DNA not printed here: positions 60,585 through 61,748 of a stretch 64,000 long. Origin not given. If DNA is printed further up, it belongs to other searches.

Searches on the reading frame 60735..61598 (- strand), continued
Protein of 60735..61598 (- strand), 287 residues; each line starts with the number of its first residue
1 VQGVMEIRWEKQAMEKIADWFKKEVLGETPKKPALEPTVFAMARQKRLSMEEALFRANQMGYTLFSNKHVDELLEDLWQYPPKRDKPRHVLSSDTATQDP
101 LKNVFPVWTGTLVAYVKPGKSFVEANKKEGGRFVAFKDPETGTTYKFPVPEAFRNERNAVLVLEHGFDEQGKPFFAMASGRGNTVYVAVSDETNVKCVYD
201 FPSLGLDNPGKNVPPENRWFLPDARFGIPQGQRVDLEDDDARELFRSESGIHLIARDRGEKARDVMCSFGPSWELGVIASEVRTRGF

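Call 52: find_related_loci(query=A8, collection=genome_contigs, flank=6000)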
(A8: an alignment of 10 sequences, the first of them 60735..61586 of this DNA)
Query A8 (283 aa) in genome_contigs; peptide patterns used: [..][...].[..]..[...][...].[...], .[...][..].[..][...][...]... (x = any residue, [..] = any of these).
51 stretches matched a pattern; 10 encode a relative of the query (tblastn E <= 1e-3); 10 distinct loci.
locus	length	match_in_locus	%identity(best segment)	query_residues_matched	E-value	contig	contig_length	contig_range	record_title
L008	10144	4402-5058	34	41-278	1e-41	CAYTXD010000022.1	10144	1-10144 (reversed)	MAG TPA_asm: Candidatus Micrarchaeota archaeon isolate SRP141376_co2_413 genome assembly, contig: NODE_12441_length_1014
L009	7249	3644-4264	32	38-275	1e-33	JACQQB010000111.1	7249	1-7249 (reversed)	MAG: Candidatus Micrarchaeota archaeon isolate NC_groundwater_1322_Ag_S-0.2um_40_33 S_p2_S4_coassembly_k141_3204221, who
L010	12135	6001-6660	30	24-276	5e-29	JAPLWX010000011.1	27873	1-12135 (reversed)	MAG: Candidatus Micrarchaeota archaeon isolate LacPavin_0419_WC90_MAG_54_17 LacPavin_0419_WC90_scaffold_54438, whole gen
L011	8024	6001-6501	30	98-281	3e-23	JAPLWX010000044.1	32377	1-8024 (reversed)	MAG: Candidatus Micrarchaeota archaeon isolate LacPavin_0419_WC90_MAG_54_17 LacPavin_0419_WC90_scaffold_754756, whole ge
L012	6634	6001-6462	32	98-274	2e-22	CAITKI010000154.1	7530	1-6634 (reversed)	uncultured Candidatus Micrarchaeota archaeon isolate AM-lipid-02-D9_bin-1051 genome assembly, contig: bin-1051:154/154,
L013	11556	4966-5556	28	46-283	4e-21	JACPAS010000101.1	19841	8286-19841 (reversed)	MAG: Candidatus Micrarchaeota archaeon isolate NC_groundwater_237_Ag_S-0.2um_36_6 S5_GD2017_2_S2_scaffold_2064, whole ge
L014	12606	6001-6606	28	44-272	5e-21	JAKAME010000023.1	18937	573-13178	MAG: Candidatus Micrarchaeota archaeon isolate WY5.bin156 NODE_4659_length_18937_cov_1.388357, whole genome shotgun sequ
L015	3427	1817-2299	29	41-242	1e-19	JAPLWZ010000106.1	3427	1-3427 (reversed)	MAG: Candidatus Micrarchaeota archaeon isolate LacPavin_0920_WC57_MAG_51_7 LacPavin_0920_WC57_scaffold_159501, whole gen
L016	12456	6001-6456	25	33-230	9e-14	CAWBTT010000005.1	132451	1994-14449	MAG: uncultured Candidatus Micrarchaeota archaeon isolate MFD03804.bin.2.25 genome assembly, contig: contig_55036, whole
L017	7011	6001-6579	26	49-275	4e-13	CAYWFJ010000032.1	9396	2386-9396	MAG TPA_asm: Candidatus Micrarchaeota archaeon isolate SRP263991_co4_496 genome assembly, contig: NODE_11857_length_9396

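Call 56: search_protein_families(library=phrogs, proteins=[window:60735-61586:-, P0153, P0005], max_evalue=0.1)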
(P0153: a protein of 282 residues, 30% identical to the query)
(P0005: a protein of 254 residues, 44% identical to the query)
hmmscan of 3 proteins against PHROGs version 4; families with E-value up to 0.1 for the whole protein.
window:60735-61586:- (283 aa): 1 family
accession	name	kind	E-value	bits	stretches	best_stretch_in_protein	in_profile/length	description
phrog_3655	-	unknown function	0.026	15.6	0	123-156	28-61/73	-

P0153 (282 aa): 1 family
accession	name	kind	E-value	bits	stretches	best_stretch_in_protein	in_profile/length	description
phrog_8817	-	unknown function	0.066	14.7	0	131-153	25-48/61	-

P0005 (254 aa): 0 families

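Call 67: search_protein_families(library=pfam, proteins=[L004:1-309:-], max_evalue=5)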
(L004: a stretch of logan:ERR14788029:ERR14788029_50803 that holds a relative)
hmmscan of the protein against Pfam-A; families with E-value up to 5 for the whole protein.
L004:1-309:- (103 aa): 2 families
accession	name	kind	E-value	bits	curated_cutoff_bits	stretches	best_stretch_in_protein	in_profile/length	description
PF20057.4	DUF6456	-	0.065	13.8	26.3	1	36-97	49-109/136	Domain of unknown function (DUF6456)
PF04931.18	DNA_pol_phi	-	0.16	10.5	27.6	1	5-74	434-505/765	DNA polymerase phi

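Call 70: search_dna_similar(query=window:60735-61586:-, collection=phages, mode=protein, max_evalue=0.01, max_rows=10)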
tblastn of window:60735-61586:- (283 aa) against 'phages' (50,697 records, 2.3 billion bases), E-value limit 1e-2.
No match.

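Call 72: search_dna_similar(query=window:60735-61586:-, collection=plasmids, mode=protein, max_evalue=0.01, max_rows=10)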
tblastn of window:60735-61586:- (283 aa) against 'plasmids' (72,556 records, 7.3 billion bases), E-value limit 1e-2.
No match.

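Call 73: find_encoding_contigs(protein=P0154, flank=6000, max_places=2)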
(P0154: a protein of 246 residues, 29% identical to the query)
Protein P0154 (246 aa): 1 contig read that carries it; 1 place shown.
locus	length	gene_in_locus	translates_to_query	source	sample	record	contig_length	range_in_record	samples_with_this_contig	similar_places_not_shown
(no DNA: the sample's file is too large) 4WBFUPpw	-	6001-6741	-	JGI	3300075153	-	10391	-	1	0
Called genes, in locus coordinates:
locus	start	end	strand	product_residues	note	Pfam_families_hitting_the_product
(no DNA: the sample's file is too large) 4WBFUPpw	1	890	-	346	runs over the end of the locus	PF06849:DUF1246, PF06973:DUF1297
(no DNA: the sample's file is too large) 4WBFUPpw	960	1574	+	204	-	-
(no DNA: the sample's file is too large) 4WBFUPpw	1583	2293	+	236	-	-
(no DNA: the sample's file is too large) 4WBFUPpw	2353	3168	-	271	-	-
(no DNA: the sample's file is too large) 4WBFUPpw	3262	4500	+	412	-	PF00483:NTP_transferase, PF12804:NTP_transf_3, PF24894:Hexapep_GlmU (faint), PF25084:LbH_EIF2B, PF00132:Hexapep, PF25087:GMPPB_C, PF14602:Hexapep_2 (faint)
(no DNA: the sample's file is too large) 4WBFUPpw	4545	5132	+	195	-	PF02915:Rubrerythrin, PF23458:DUF7130 (weak), PF21349:RUBY_RBDX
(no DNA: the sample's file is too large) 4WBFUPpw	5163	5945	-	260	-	PF01978:TrmB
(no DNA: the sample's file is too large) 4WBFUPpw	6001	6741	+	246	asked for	-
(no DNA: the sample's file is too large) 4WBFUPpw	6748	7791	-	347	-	PF03773:ArsP_1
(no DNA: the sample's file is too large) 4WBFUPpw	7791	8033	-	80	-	PF13192:Thioredoxin_3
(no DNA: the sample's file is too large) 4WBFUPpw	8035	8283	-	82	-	PF01022:HTH_5, PF12840:HTH_20 (weak)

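Call 74: find_encoding_contigs(protein=P0155, flank=6000, max_places=2)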
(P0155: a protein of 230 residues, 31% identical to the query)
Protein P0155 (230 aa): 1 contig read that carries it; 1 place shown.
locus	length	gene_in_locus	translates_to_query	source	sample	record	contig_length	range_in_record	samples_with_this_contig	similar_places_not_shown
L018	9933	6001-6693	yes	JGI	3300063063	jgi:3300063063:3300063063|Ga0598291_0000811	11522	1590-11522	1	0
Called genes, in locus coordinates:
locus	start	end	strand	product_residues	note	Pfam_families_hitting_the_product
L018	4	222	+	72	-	PF10967:DUF2769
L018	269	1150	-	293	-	PF01073:3Beta_HSD, PF01370:Epimerase, PF04321:RmlD_sub_bind, PF16363:GDP_Man_Dehyd, PF02719:Polysacc_synt_2, PF07993:NAD_binding_4 (weak)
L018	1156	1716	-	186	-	PF00908:dTDP_sugar_isom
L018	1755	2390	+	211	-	PF01794:Ferric_reduct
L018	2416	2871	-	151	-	PF01161:PBP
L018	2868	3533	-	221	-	-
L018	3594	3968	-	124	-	-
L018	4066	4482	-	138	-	PF14512:TM1586_NiRdase (faint), PF00881:Nitroreductase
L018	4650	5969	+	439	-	PF02985:HEAT (faint), PF13646:HEAT_2 (weak), PF13513:HEAT_EZ (faint), PF12765:Cohesin_HEAT (faint), PF13646:HEAT_2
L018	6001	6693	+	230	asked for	-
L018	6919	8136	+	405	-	PF00589:Phage_integrase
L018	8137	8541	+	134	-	-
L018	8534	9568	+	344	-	-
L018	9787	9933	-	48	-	?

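Call 75: find_encoding_contigs(protein=P0062, flank=6000, max_places=2)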
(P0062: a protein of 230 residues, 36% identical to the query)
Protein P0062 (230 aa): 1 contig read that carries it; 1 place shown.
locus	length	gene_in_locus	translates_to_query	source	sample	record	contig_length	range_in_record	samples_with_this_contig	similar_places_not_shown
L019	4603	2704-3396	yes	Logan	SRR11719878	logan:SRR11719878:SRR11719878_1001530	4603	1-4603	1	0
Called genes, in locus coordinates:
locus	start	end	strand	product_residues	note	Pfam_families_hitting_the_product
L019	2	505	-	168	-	?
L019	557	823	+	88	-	-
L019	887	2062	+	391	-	PF00108:Thiolase_N, PF00109:ketoacyl-synt (weak), PF02803:Thiolase_C, PF22691:Thiolase_C_1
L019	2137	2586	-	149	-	-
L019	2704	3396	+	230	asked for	-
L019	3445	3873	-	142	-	PF02675:AdoMet_dc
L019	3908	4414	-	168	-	-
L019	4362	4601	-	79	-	?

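Call 80: list_cluster_members(proteins=[P0005, P0006, P0007, P0008, P0010, P0011, P0015, P0017, P0035, P0070])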
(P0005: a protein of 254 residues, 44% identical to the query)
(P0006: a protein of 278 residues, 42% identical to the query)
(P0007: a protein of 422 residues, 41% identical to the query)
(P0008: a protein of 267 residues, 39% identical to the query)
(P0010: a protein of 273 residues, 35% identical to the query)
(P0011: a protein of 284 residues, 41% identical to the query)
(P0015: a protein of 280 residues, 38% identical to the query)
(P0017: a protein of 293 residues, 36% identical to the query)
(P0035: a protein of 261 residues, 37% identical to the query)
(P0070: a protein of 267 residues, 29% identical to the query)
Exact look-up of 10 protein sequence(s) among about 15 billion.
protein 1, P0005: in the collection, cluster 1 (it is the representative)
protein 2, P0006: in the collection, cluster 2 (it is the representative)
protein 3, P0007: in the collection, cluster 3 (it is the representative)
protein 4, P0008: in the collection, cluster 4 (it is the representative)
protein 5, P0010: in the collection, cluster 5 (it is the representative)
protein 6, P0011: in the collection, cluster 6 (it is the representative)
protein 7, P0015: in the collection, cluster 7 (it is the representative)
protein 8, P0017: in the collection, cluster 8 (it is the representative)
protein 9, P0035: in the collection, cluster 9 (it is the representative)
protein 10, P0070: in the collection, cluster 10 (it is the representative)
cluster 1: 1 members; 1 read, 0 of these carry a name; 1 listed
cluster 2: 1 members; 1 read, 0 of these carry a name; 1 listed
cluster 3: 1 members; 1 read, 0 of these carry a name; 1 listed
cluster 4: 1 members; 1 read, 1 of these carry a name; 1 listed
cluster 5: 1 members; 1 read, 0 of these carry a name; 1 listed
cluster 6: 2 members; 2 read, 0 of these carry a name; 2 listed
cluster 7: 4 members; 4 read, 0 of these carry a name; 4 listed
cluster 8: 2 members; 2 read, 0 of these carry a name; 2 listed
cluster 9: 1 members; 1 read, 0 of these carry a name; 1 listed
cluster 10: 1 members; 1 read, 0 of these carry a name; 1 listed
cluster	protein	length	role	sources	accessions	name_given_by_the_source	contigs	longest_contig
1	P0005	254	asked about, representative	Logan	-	-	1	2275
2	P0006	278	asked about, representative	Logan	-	-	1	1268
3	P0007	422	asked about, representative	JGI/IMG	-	-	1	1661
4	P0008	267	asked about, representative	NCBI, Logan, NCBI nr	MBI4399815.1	hypothetical protein HY570_03620 [Candidatus Micrarchaeota archaeon] | hypothetical protein [Candidatus Micrarchaeota archaeon]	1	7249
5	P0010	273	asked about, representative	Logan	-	-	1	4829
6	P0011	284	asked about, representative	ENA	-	-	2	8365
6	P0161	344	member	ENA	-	-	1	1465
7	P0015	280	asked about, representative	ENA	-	-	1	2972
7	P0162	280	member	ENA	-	-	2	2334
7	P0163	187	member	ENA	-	-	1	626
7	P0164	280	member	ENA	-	-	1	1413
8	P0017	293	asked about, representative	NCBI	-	-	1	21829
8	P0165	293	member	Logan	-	-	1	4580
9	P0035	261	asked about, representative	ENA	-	-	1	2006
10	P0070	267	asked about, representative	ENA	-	-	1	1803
